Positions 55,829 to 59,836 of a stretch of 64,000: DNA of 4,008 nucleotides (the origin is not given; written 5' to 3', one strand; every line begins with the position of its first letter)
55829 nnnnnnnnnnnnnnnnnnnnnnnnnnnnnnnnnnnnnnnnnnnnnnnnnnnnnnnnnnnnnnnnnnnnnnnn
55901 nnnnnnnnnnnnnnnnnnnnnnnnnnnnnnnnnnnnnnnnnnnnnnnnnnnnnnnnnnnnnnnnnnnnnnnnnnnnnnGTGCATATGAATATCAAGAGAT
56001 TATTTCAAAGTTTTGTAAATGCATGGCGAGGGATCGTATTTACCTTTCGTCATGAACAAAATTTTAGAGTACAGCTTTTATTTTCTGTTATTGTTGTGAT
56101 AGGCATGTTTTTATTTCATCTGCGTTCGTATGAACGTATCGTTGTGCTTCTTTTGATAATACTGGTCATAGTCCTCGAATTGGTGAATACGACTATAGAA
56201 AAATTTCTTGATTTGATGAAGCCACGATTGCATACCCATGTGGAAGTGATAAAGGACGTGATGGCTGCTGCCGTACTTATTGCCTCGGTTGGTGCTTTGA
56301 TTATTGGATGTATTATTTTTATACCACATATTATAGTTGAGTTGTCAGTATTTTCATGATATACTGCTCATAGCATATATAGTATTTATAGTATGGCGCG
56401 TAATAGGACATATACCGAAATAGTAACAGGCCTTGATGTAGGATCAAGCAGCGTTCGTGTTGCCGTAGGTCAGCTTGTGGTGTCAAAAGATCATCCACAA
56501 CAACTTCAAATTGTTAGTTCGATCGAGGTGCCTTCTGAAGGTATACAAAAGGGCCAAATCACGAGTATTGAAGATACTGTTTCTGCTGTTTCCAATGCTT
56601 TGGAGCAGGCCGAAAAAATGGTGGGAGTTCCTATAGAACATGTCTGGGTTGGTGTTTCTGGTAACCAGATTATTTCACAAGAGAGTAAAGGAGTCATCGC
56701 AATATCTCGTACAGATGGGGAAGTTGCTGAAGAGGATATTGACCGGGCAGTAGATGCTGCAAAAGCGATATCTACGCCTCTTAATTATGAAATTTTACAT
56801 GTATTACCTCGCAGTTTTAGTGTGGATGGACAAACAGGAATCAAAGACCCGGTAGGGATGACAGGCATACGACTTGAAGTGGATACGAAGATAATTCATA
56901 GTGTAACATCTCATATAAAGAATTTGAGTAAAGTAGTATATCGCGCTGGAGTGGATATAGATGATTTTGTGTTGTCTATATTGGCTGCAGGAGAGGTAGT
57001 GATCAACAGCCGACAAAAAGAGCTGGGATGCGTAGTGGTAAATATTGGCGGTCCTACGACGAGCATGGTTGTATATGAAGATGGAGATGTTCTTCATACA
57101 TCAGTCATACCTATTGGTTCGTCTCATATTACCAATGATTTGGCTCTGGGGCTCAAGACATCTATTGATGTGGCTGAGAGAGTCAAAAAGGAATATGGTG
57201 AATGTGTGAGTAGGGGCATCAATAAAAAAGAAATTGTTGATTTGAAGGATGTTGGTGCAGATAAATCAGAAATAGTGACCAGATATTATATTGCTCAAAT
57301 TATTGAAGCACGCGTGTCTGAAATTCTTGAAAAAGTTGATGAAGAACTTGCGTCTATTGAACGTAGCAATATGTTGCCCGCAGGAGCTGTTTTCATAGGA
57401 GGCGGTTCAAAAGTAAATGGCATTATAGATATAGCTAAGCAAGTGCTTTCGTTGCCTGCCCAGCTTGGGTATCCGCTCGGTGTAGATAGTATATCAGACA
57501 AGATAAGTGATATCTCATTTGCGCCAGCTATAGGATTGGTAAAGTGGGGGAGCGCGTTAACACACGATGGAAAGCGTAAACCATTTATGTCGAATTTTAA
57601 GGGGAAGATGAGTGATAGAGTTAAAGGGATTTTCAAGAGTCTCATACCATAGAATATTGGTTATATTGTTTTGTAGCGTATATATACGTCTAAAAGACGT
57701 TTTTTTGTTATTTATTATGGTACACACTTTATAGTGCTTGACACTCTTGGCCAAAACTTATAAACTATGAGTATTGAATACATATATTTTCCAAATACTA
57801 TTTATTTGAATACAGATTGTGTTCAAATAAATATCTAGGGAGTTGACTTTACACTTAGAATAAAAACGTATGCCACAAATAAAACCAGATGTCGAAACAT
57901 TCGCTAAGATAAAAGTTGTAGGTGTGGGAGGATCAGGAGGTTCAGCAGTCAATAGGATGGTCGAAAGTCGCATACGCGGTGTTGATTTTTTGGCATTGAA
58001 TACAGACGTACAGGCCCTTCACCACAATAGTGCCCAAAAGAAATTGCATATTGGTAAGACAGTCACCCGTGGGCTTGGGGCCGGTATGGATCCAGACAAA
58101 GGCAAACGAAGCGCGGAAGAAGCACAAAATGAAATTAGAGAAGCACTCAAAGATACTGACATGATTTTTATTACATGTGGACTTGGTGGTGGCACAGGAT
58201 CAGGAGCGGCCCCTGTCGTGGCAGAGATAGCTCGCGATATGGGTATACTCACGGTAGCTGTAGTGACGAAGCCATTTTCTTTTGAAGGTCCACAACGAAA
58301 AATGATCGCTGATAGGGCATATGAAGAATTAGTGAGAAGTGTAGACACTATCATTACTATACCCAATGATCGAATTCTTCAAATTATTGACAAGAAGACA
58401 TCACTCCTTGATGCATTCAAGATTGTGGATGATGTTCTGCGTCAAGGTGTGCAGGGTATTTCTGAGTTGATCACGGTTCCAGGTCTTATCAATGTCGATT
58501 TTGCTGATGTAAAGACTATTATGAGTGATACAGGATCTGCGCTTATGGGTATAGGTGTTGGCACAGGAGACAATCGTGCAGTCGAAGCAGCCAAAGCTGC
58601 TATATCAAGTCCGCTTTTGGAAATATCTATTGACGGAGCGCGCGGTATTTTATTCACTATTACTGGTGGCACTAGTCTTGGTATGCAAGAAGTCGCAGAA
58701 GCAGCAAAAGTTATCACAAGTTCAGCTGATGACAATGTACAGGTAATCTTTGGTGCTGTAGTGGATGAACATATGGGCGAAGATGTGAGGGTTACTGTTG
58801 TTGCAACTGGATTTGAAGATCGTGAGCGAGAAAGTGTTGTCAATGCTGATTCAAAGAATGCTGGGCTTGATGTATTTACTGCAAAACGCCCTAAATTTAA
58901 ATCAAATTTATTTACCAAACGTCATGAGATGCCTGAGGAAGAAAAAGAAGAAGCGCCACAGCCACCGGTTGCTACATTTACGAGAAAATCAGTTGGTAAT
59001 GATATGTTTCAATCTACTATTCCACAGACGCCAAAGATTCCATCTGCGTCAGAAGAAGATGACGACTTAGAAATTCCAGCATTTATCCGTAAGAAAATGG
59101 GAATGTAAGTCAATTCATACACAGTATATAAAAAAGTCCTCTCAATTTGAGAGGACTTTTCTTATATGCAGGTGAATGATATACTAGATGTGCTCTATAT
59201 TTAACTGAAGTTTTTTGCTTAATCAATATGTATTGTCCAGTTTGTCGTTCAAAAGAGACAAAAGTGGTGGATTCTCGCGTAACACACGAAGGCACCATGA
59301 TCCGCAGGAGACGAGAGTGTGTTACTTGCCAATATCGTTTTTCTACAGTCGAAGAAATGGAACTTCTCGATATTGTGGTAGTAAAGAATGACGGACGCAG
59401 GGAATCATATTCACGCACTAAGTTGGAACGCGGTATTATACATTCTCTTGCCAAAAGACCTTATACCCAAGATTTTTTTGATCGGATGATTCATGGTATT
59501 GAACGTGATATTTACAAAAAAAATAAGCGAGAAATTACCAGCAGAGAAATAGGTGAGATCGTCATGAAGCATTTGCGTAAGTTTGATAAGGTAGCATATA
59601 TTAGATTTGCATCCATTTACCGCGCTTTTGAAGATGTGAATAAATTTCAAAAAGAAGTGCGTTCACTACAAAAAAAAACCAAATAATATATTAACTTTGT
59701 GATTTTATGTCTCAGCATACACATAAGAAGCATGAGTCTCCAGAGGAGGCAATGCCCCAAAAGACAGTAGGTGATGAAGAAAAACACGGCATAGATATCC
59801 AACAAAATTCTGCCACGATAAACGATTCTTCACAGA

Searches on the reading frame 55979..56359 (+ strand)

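Call 8: search_protein_families(library=pfam, proteins=[window:55979-56359:+], max_evalue=0.001)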
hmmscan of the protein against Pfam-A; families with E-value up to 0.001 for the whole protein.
window:55979-56359:+ (126 aa): 1 family
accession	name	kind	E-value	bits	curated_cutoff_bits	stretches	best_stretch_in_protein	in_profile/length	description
PF01219.24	DAGK_prokar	-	4.9e-29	100.6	22.3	1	14-114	2-102/102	Prokaryotic diacylglycerol kinase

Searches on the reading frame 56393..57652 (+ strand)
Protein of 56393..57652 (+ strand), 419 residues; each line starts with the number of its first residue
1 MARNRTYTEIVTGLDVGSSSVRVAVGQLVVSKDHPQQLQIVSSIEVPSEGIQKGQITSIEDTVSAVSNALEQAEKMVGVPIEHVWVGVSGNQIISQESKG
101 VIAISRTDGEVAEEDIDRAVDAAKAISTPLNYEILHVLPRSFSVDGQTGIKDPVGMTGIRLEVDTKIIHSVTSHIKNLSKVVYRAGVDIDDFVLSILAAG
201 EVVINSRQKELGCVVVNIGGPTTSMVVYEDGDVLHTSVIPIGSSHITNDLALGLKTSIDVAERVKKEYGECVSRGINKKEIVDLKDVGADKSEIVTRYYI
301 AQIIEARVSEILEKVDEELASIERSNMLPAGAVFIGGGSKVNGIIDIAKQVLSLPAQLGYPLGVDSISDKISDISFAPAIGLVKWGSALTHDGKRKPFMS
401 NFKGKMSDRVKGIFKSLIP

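Call 8: search_protein_families(library=pfam, proteins=[window:56393-57652:+], max_evalue=0.001)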
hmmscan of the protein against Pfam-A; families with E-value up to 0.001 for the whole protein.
window:56393-57652:+ (419 aa): 4 families
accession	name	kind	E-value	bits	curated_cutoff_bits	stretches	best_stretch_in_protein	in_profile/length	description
PF14450.12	FtsA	-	1.7e-35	122.6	31.8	2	214-381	1-127/127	Cell division protein FtsA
PF02491.25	SHS2_FTSA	-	1.2e-27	96.5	25.4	1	90-168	1-78/79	SHS2 domain inserted in FTSA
PF11104.14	PilM_2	-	2.7e-06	27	27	0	13-97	1-78/340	Type IV pilus assembly protein PilM;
PF06277.17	EutA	-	0.00068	19.1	27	0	181-253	115-185/475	Ethanolamine utilisation protein EutA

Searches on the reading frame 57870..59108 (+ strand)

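Call 8: search_protein_families(library=pfam, proteins=[window:57870-59108:+], max_evalue=0.001)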
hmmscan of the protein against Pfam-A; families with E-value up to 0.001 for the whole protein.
window:57870-59108:+ (412 aa): 3 families
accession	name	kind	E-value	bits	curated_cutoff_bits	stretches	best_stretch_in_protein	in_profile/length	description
PF00091.31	Tubulin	-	2e-47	162.4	33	1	13-174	1-190/190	Tubulin/FtsZ family, GTPase domain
PF12327.13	FtsZ_C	-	5.3e-32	110.4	27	1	222-316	1-95/95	FtsZ family, C-terminal domain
PF13809.12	Tubulin_2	-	6.1e-05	22.9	27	0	97-124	162-189/356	Tubulin like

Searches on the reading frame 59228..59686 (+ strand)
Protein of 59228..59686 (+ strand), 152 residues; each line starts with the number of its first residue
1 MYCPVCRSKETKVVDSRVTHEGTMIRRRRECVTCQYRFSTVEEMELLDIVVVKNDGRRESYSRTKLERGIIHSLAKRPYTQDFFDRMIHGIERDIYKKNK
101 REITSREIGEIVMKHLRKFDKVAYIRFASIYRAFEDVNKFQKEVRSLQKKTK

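Call 8: search_protein_families(library=pfam, proteins=[window:59228-59686:+], max_evalue=0.001)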
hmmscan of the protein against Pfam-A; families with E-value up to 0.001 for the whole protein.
window:59228-59686:+ (152 aa): 2 families
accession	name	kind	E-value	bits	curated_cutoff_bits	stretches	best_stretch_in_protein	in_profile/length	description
PF03477.21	ATP-cone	-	1.1e-19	71.1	25.8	1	49-136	1-87/88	ATP cone domain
PF22811.2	Zn_ribbon_NrdR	-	7.3e-18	64.7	27.2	1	1-42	1-42/42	Transcriptional repressor NrdR-like, N-terminal domain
